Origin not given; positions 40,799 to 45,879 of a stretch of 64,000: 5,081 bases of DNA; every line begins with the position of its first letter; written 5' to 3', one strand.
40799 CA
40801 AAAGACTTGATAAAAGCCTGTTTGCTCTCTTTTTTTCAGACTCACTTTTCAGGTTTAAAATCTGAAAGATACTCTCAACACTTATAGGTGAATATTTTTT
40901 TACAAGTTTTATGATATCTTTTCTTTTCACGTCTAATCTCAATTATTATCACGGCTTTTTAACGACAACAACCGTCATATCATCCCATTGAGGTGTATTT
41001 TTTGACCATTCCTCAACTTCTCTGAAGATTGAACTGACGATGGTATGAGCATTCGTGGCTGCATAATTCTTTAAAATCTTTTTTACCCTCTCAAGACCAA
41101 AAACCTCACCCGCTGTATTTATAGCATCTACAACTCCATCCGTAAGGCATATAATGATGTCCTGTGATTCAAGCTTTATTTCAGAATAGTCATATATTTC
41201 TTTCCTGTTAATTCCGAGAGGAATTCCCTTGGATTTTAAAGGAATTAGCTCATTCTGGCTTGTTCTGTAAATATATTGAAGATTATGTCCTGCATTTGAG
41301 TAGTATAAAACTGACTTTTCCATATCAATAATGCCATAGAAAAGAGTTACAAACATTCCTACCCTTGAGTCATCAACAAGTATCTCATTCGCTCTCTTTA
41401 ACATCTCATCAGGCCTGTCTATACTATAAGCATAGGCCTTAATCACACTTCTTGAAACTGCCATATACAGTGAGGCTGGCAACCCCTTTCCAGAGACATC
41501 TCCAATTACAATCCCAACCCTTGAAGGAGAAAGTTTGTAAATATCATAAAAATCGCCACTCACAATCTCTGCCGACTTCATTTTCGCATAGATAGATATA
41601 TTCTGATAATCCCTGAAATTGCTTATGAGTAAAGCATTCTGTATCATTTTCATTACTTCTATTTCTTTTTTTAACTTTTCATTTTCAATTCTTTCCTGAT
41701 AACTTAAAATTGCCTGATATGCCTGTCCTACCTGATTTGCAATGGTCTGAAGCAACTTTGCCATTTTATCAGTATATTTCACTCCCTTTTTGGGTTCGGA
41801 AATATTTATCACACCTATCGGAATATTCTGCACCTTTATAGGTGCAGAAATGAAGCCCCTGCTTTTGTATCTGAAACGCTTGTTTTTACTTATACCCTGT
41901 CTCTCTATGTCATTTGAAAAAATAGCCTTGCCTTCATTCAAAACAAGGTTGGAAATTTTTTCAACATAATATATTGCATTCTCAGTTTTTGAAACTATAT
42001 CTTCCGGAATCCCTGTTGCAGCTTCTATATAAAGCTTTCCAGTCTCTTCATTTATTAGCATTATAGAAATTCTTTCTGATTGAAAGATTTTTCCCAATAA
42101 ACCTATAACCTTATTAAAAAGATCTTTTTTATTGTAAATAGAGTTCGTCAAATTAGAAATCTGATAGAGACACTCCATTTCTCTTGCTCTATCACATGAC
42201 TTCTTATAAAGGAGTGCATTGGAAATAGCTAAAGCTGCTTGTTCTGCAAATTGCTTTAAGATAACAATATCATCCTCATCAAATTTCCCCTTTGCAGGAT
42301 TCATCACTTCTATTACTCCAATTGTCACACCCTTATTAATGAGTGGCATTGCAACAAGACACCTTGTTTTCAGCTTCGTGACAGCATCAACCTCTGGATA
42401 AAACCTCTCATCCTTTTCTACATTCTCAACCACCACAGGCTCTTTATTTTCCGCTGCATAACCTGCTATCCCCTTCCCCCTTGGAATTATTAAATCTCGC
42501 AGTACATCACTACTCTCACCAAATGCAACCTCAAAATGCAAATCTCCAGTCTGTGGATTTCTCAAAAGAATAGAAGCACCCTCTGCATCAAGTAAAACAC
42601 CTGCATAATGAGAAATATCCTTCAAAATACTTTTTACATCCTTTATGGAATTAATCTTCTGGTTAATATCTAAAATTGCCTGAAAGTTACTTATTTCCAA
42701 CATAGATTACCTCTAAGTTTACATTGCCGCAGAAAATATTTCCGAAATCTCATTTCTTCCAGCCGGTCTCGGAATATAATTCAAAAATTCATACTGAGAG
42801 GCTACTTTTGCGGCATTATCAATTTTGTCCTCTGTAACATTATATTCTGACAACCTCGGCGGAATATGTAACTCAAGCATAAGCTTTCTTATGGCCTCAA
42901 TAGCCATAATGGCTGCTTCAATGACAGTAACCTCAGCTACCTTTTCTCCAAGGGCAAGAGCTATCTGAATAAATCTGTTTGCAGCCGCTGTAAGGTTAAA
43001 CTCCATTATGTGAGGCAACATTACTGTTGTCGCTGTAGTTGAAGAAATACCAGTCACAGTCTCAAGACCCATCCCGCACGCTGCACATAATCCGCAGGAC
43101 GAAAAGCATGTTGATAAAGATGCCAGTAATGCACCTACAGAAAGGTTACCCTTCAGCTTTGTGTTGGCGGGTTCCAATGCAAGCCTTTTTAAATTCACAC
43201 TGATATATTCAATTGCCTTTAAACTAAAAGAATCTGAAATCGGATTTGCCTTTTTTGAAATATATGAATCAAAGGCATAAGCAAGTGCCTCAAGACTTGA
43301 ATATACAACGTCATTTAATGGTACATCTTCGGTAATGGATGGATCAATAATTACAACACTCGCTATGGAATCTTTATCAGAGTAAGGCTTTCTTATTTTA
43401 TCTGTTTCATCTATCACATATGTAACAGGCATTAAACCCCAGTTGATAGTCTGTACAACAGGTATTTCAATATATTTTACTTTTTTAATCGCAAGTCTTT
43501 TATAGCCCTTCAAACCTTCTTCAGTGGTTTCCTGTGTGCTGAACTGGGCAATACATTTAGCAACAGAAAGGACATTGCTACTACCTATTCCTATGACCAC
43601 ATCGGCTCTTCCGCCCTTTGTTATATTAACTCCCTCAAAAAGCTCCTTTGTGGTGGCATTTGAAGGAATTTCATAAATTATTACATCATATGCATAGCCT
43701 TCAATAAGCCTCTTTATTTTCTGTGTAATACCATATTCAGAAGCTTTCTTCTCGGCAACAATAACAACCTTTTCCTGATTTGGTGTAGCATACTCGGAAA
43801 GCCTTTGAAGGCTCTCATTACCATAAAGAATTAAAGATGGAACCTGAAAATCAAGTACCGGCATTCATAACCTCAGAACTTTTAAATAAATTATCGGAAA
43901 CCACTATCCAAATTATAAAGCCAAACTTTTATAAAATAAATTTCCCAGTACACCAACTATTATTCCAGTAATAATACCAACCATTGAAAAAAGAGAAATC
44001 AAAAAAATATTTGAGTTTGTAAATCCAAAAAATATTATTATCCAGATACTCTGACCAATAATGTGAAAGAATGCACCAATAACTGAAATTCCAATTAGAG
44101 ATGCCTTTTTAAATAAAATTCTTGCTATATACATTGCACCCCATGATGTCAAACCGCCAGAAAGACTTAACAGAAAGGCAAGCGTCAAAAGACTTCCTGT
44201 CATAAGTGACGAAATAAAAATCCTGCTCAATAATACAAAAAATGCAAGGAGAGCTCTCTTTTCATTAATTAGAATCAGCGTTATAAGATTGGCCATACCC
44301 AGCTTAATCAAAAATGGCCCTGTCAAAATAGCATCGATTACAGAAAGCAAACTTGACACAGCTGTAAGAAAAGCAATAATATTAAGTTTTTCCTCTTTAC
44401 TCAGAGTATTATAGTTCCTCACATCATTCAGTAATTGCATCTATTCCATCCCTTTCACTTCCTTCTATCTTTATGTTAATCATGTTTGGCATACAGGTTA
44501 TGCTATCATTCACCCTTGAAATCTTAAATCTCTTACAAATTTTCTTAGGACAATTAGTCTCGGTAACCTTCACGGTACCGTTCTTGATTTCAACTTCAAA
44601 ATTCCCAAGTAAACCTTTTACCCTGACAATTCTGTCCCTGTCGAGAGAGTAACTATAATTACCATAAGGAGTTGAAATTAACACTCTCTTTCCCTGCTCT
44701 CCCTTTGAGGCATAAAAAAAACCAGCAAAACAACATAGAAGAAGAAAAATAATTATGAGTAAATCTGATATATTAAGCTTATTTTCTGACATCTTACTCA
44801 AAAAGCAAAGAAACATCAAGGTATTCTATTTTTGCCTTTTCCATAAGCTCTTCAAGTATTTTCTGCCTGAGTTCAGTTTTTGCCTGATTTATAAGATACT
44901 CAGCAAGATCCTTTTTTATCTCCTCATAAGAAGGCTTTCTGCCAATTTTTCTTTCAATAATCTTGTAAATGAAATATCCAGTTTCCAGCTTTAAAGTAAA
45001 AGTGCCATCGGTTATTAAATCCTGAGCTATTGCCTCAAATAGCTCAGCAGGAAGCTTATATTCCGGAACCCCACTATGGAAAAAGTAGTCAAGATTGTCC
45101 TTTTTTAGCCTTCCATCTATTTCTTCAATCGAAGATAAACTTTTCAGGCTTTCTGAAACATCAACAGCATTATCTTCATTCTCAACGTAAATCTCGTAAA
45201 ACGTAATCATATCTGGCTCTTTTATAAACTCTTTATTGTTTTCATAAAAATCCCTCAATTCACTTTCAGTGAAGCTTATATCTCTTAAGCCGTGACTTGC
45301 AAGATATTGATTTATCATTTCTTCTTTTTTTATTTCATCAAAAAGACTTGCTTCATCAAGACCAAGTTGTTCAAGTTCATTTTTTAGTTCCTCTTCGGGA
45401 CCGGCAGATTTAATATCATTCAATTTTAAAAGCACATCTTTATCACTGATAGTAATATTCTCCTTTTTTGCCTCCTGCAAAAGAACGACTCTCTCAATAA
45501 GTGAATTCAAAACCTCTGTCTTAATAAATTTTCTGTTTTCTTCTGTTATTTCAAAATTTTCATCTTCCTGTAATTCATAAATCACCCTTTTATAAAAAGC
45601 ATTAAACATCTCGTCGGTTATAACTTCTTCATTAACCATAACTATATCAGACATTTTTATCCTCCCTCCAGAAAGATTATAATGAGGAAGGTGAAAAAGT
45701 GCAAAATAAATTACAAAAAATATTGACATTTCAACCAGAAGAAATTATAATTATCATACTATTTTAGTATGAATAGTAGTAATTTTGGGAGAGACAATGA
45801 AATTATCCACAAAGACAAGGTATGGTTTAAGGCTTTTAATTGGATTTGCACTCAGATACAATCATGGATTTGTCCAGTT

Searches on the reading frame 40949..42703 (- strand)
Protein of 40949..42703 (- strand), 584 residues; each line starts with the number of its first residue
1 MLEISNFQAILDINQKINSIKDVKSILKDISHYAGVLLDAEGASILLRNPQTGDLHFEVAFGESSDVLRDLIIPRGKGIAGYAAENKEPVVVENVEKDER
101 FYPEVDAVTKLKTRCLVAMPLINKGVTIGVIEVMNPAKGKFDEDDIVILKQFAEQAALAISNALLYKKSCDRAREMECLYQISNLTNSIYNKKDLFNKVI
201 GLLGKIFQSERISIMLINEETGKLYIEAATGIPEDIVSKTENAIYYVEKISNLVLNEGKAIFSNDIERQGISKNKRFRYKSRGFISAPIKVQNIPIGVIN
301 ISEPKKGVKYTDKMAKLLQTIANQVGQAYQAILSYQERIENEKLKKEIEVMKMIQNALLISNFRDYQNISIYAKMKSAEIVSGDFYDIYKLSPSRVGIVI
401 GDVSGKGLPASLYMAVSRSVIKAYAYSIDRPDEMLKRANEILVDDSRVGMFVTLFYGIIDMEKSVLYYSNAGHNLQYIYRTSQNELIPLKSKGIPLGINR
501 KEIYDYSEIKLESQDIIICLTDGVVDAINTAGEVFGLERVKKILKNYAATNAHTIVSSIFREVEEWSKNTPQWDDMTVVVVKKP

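Call 59: search_protein_families(library=pfam, proteins=[window:40949-42703:-], max_evalue=0.00001)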
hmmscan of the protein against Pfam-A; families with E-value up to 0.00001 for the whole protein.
window:40949-42703:- (584 aa): 4 families
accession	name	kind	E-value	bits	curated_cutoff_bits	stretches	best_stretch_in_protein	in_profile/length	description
PF07228.17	SpoIIE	-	3.8e-49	167.7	25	1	393-582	2-190/192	Stage II sporulation protein E (SpoIIE)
PF01590.32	GAF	-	5.6e-31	108.3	22.4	2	23-160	2-133/133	GAF domain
PF13185.12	GAF_2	-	6.8e-31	107.7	28.6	2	22-160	3-135/136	GAF domain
PF13492.12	GAF_3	-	1.5e-22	80.8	27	2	23-162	2-129/129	GAF domain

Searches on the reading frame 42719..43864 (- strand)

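Call 59: search_protein_families(library=pfam, proteins=[window:42719-43864:-], max_evalue=0.00001)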
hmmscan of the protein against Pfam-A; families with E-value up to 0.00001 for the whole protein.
window:42719-43864:- (381 aa): 2 families
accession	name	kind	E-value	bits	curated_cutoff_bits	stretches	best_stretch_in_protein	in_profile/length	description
PF25137.1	ADH_Fe_C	-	5.3e-32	111.5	27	1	187-381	2-194/194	Fe-containing alcohol dehydrogenase family, C-terminal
PF00465.25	Fe-ADH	-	2.3e-17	63.5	31.3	1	9-175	1-168/168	Iron-containing alcohol dehydrogenase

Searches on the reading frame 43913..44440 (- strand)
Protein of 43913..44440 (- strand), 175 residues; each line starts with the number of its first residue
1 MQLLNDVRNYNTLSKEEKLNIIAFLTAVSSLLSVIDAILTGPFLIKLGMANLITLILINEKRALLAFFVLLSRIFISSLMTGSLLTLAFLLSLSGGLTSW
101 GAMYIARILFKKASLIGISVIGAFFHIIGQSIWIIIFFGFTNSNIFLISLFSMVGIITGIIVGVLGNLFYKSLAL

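Call 59: search_protein_families(library=pfam, proteins=[window:43913-44440:-], max_evalue=0.00001)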
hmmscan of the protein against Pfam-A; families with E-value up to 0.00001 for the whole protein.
window:43913-44440:- (175 aa): 1 family
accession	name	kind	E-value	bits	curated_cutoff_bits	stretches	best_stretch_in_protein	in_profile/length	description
PF07456.16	Hpre_diP_synt_I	-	1.2e-24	87.4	30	1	25-167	1-145/147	Heptaprenyl diphosphate synthase component I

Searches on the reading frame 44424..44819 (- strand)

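Call 59: search_protein_families(library=pfam, proteins=[window:44424-44819:-], max_evalue=0.00001)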
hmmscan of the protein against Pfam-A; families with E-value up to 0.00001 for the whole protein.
window:44424-44819:- (131 aa): 1 family
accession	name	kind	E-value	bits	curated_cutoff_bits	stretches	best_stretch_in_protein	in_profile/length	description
PF07009.16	NusG_II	-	7.1e-19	68.4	29.6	1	22-121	1-106/107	NusG domain II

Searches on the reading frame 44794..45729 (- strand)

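Call 59: search_protein_families(library=pfam, proteins=[window:44794-45729:-], max_evalue=0.00001)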
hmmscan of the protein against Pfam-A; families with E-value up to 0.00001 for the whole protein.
window:44794-45729:- (311 aa): 4 families
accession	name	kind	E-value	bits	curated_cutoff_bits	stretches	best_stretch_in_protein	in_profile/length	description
PF13624.11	SurA_N_3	-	7.5e-13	49.1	27.2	1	5-142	21-161/162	SurA-like N-terminal domain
PF13623.11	SurA_N_2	-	2e-09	37.9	28.5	1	5-100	19-116/145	SurA-like N-terminal domain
PF09312.16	SurA_N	-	2.1e-06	28.3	30.8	1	30-140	6-115/118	SurA N-terminal domain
PF13145.12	Rotamase_2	-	4.6e-06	27.9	27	1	154-273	2-121/121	PPIC-type PPIASE domain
